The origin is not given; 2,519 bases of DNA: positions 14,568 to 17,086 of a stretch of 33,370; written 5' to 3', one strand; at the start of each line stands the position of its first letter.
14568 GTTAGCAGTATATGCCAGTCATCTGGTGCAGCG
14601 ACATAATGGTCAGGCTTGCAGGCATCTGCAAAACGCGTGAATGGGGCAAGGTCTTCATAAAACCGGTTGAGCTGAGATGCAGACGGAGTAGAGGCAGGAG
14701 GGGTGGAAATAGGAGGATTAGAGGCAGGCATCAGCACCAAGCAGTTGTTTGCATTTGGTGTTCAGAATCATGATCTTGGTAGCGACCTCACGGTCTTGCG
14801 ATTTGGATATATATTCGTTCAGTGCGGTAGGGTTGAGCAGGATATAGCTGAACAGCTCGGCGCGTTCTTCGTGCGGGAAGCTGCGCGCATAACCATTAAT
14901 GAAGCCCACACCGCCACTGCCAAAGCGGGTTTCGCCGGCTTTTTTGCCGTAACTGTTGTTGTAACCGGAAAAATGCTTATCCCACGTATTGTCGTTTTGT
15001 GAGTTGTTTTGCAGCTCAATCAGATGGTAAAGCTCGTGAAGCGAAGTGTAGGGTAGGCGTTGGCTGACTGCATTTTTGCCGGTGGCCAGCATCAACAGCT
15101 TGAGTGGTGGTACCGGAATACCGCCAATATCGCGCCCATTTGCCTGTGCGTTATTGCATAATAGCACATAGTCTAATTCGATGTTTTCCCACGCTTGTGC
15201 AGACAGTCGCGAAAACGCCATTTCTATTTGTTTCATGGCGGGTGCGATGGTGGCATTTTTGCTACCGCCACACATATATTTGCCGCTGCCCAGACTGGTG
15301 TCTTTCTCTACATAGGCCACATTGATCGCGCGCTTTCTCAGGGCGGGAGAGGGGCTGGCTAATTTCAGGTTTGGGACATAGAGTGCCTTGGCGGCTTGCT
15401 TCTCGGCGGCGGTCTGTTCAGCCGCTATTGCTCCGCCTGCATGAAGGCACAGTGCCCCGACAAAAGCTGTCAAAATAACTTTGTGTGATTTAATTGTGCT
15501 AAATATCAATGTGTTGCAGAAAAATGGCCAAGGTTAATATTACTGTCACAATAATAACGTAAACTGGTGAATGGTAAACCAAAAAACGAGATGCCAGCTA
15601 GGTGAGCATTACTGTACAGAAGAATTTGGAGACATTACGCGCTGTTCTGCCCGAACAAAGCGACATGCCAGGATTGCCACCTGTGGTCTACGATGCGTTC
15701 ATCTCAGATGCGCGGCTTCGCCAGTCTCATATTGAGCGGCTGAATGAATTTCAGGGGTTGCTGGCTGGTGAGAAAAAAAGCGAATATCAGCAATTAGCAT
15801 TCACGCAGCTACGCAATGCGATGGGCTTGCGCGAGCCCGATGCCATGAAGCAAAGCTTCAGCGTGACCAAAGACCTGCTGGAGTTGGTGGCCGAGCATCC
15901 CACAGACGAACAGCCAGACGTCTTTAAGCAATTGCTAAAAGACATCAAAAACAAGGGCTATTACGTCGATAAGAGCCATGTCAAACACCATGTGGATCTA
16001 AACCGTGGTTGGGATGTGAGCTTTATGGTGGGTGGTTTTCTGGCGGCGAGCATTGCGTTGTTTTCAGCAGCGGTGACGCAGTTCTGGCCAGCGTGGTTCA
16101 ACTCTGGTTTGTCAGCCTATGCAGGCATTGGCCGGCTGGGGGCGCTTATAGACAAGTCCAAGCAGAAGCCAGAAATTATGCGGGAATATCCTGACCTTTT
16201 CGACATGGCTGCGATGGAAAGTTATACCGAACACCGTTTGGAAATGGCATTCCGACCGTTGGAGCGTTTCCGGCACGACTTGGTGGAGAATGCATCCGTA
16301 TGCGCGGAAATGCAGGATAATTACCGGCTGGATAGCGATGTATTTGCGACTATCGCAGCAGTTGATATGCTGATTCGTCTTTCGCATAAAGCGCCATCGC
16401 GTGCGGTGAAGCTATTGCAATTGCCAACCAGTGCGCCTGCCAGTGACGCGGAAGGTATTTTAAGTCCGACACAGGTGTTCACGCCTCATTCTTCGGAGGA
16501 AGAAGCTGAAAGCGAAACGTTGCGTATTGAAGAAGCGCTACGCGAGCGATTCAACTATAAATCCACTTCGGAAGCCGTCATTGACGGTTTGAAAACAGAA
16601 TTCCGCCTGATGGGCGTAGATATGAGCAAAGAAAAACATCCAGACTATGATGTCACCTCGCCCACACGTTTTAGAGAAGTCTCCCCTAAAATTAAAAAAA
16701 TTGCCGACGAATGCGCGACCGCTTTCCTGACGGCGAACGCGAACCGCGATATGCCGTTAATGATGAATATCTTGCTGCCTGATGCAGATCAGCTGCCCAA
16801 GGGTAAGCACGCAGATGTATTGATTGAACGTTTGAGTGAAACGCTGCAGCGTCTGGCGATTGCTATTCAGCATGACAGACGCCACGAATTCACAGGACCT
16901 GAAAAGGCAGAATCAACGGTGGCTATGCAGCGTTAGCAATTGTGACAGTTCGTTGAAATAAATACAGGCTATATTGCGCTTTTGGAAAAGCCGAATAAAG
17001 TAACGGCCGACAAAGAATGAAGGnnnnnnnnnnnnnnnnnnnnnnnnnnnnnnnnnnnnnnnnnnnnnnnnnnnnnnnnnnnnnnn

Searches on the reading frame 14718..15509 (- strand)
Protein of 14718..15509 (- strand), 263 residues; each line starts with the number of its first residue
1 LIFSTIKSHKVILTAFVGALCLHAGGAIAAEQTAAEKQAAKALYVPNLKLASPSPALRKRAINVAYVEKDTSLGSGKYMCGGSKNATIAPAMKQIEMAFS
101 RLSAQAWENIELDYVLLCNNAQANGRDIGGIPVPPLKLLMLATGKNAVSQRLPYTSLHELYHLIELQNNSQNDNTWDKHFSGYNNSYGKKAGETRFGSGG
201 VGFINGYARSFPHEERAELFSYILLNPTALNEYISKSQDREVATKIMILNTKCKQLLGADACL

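Call 4: search_protein_families(library=pfam, proteins=[window:14718-15509:-], max_evalue=0.01)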
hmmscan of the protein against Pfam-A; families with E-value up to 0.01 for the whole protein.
window:14718-15509:- (263 aa): 1 family
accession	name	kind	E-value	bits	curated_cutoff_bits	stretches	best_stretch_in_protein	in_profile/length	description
PF15890.11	Peptidase_Mx1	-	0.003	17.4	25.6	1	146-241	119-212/240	Putative zinc-binding metallo-peptidase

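Call 5: search_protein_families(library=ncbifam, proteins=[window:14718-15509:-], max_evalue=0.01)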
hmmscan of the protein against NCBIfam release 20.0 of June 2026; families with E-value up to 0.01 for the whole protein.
window:14718-15509:- (263 aa): 2 families
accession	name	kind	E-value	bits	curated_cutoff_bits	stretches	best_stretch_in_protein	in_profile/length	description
NF047804.1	LIC13305_lipo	equivalog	0.0001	21.7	250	1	113-249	98-245/274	LIC13305 family lipoprotein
TIGR04549.1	LP_HExxH_w_tonB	subfamily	0.00036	19.9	75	1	148-246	133-228/261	substrate import-associated zinc metallohydrolase lipoprotein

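Call 34: search_protein_representatives(protein=window:14718-15509:-)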
Query: 263 residues. Proteins with E-value up to 0.001 (for the whole library): 89; up to 1e-10: 46; up to 1e-30: 27. The best 89 are listed.
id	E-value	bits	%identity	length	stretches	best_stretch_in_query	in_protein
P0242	1.5e-71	257.2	53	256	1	24-262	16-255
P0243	2.4e-69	250.1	49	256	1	9-263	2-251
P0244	4.5e-66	239.4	48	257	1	19-262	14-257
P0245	4.5e-57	209.9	44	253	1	22-262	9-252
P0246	2.4e-56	207.5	43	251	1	21-262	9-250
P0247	3.6e-48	180.7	42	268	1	24-260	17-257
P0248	1.0e-46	175.9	44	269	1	25-258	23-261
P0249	8.6e-43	163.1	39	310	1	33-259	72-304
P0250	2.7e-42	161.4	39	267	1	8-258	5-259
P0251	6.9e-42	160.1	38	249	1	27-259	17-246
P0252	8.0e-41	156.7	40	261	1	23-259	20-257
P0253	8.3e-41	156.6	37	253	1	30-260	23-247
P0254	2.6e-40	155.0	39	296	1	32-259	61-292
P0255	5.5e-40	153.9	36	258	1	18-260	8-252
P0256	3.3e-39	151.3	37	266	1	16-259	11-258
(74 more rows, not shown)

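Call 51: search_protein_families(library=padloc, proteins=[window:14718-15509:-], max_evalue=0.01)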
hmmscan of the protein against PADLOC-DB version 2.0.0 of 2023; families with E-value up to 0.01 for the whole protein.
window:14718-15509:- (263 aa): 0 families

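Call 52: search_protein_families(library=phrogs, proteins=[window:14718-15509:-], max_evalue=0.01)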
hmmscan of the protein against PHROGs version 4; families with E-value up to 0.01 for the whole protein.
window:14718-15509:- (263 aa): 0 families

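Call 64: find_related_loci(query=A3, collection=viral_contigs, flank=8000)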
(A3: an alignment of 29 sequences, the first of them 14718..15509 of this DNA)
Query A3 (263 aa) in viral_contigs; peptide patterns used: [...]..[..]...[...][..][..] (x = any residue, [..] = any of these).
106 stretches matched a pattern, but none encodes a relative of the query by tblastn (E <= 1e-3).

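Call 66: find_encoding_contigs(protein=P0242, flank=8000, max_places=3)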
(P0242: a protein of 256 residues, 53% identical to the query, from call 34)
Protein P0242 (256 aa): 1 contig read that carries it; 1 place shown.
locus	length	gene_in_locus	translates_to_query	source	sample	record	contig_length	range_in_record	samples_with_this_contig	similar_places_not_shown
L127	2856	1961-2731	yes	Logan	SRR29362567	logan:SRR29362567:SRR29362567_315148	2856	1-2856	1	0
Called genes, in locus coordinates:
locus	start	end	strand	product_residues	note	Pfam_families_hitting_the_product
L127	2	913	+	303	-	?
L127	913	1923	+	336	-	PF02322:Cyt_bd_oxida_II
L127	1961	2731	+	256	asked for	-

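Call 67: find_encoding_contigs(protein=P0243, flank=8000, max_places=3)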
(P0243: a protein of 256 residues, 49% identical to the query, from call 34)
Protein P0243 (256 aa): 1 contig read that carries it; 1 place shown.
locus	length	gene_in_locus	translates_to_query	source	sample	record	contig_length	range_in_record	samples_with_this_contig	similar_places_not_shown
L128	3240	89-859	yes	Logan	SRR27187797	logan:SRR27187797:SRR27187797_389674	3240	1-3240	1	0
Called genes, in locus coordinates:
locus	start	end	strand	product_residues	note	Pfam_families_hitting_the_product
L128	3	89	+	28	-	?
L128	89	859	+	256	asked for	-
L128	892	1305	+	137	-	PF01741:MscL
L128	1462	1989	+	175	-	-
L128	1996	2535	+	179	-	PF00583:Acetyltransf_1, PF13673:Acetyltransf_10, PF13508:Acetyltransf_7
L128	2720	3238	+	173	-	?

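Call 68: find_encoding_contigs(protein=P0244, flank=8000, max_places=3)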
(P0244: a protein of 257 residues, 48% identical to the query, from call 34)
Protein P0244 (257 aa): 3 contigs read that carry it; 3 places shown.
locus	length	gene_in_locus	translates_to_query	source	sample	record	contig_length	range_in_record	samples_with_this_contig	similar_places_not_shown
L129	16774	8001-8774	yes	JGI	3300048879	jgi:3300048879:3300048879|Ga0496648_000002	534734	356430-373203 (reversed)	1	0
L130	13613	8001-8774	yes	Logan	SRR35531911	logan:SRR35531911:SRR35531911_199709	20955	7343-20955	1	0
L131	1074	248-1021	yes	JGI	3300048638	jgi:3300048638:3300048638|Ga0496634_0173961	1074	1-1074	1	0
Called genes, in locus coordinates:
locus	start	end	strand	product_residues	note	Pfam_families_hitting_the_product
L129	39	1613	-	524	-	PF00027:cNMP_binding, PF00437:T2SSE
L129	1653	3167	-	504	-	PF00309:Sigma54_AID, PF04963:Sigma54_CBD, PF04552:Sigma54_DBD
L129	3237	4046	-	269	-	PF00005:ABC_tran, PF13304:AAA_21 (faint), PF12399:BCA_ABC_TP_C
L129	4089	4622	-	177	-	PF06835:LptC (faint), PF03968:LptD_N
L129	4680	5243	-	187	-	PF06835:LptC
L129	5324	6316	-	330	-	PF01380:SIS, PF00571:CBS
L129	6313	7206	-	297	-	PF07963:N_methyl (weak)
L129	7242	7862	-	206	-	PF01612:DNA_pol_A_exo1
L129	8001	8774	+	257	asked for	-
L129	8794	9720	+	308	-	PF00353:HemolysinCabind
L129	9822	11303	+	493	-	PF00916:Sulfate_transp, PF16983:MFS_MOT1 (weak), PF01740:STAS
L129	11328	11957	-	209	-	PF06983:3-dmu-9_3-mt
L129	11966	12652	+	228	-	PF03734:YkuD (weak)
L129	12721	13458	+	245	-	PF00106:adh_short, PF08659:KR, PF23441:SDR, PF13561:adh_short_C2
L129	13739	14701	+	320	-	PF01073:3Beta_HSD, PF01370:Epimerase, PF04321:RmlD_sub_bind, PF05368:NmrA, PF07993:NAD_binding_4 (faint), PF13460:NAD_binding_10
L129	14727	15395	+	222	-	PF02798:GST_N, PF13417:GST_N_3, PF13409:GST_N_2, PF13410:GST_C_2 (faint), PF14497:GST_C_3 (faint), PF00043:GST_C (weak)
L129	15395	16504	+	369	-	PF08331:QueG_DUF1730, PF25160:LdpA_Fe-S-bd (faint), PF12838:Fer4_7 (faint), PF13484:Fer4_16, PF13646:HEAT_2, PF02985:HEAT (weak)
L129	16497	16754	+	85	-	PF00462:Glutaredoxin, PF13417:GST_N_3, PF04908:SH3BGR (weak)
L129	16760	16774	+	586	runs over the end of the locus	PF01019:G_glu_transpept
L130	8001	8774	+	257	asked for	-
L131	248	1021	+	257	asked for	-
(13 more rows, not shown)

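Call 69: find_encoding_contigs(protein=P0245, flank=8000, max_places=3)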
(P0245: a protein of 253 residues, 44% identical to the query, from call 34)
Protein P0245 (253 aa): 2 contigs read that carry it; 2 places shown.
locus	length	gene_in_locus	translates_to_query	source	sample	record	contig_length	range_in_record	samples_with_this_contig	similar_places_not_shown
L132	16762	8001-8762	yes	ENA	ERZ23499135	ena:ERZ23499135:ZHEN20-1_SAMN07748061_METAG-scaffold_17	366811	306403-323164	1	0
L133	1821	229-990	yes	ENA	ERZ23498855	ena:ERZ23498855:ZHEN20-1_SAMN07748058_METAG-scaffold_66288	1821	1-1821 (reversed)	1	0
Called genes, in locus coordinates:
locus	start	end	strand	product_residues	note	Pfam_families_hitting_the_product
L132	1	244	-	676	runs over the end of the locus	PF11412:DsbD_N, PF02683:DsbD_TM, PF13899:Thioredoxin_7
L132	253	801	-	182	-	PF02525:Flavodoxin_2, PF03358:FMN_red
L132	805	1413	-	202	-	PF01725:Ham1p_like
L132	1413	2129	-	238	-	PF01138:RNase_PH, PF03725:RNase_PH_C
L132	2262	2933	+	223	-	PF01025:GrpE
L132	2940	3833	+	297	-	-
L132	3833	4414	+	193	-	PF00702:Hydrolase, PF13419:HAD_2, PF08645:PNK3P (weak), PF13242:Hydrolase_like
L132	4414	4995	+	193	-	PF02698:DUF218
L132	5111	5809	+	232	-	PF01553:Acyltransferase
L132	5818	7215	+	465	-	PF21088:MS_channel_1st (weak), PF00924:MS_channel_2nd, PF21082:MS_channel_3rd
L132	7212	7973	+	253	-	-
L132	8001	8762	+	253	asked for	-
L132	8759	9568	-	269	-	PF05448:AXE1 (faint), PF00561:Abhydrolase_1, PF12146:Hydrolase_4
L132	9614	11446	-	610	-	PF00009:GTP_EFTU, PF01926:MMR_HSR1 (faint), PF22042:EF-G_D2, PF03144:GTP_EFTU_D2, PF00679:EFG_C, PF21018:BipA_C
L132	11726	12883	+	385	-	PF16822:ALGX (faint)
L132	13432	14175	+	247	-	-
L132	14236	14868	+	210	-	PF20591:DUF6792 (weak)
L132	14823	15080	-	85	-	PF20172:DUF6538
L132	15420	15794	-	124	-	PF00072:Response_reg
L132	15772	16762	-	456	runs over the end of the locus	PF13675:PilJ, PF00512:HisKA (weak), PF02518:HATPase_c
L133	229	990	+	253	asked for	-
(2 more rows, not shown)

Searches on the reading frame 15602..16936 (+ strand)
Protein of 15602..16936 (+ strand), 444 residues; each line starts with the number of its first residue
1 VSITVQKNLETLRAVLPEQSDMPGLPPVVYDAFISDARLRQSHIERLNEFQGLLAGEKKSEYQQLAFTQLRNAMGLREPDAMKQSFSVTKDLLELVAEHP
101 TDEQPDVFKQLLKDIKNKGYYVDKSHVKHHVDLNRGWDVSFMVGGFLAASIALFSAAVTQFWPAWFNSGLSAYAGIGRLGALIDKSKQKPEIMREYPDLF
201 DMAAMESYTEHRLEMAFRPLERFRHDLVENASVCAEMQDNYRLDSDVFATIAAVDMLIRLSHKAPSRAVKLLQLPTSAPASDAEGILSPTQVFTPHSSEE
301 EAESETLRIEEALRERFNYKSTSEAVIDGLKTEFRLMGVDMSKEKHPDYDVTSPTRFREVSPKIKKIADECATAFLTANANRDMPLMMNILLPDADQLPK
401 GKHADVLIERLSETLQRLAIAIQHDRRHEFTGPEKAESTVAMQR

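Call 4: search_protein_families(library=pfam, proteins=[window:15602-16936:+], max_evalue=0.01)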
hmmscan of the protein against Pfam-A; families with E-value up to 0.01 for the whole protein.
window:15602-16936:+ (444 aa): 0 families

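Call 5: search_protein_families(library=ncbifam, proteins=[window:15602-16936:+], max_evalue=0.01)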
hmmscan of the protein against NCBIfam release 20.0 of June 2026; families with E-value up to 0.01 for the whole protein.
window:15602-16936:+ (444 aa): 0 families

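Call 17: find_homologous_proteins(query=window:15602-16936:+, max_evalue=0.01)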
Query window:15602-16936:+ (444 aa): 1 proteins with E <= 0.01 among 8000 candidates.
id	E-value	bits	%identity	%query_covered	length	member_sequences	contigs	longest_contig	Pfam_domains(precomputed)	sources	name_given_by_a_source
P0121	3.4e-292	986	100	100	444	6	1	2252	-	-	-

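Call 51: search_protein_families(library=padloc, proteins=[window:15602-16936:+], max_evalue=0.01)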
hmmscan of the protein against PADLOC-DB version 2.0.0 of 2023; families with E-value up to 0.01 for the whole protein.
window:15602-16936:+ (444 aa): 0 families

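Call 52: search_protein_families(library=phrogs, proteins=[window:15602-16936:+], max_evalue=0.01)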
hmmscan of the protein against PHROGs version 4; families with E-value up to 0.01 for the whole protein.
window:15602-16936:+ (444 aa): 0 families

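Call 58: predict_structure(protein=window:15602-16936:+)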
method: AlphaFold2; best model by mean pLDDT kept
length: 444 residues; sequences in the alignment: 1
mean_pLDDT: 35.5   pTM: 0.21
mean pLDDT of the five models: 35.5, 33.3, 31.9, 31.2, 30.8
residues with pLDDT >= 90: 0; 70-90: 0; 50-70: 0; < 50: 444
segments of 3 or more residues with pLDDT < 50: 1-444
pLDDT, mean of each block of 10 residues (from residue 1): 33 39 35 31 34 36 35 32 30 35 38 37 30 29 35 34 32 31 38 39 36 35 39 34 33 36 33 29 31 34 43 41 38 36 40 33 35 34 36 44 45 41 39 38 31
secondary structure, 60 per line:
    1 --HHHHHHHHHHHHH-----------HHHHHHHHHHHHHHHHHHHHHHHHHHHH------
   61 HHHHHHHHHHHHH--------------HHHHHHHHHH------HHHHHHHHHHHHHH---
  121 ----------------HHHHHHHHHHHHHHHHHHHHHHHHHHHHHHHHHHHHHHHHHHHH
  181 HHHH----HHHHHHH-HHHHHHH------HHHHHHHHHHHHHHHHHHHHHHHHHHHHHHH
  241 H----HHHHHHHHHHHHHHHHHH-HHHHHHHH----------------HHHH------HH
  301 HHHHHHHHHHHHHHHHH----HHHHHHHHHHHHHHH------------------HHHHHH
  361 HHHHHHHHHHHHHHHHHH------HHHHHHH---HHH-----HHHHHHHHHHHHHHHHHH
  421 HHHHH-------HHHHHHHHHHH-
elements in order: H3-15 H27-54 H61-73 H88-97 H104-117 H137-184 H189-195 H197-203 H210-241 H246-263 H265-272 H289-292 H299-317 H322-336 H355-378 H385-391 H403-425 H433-443

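Call 63: find_related_loci(query=window:15602-16936:+, collection=viral_contigs, flank=8000)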
Query window:15602-16936:+ (444 aa) in viral_contigs; peptide patterns used: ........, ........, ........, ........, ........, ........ (x = any residue, [..] = any of these).
11 stretches matched a pattern, but none encodes a relative of the query by tblastn (E <= 1e-3).
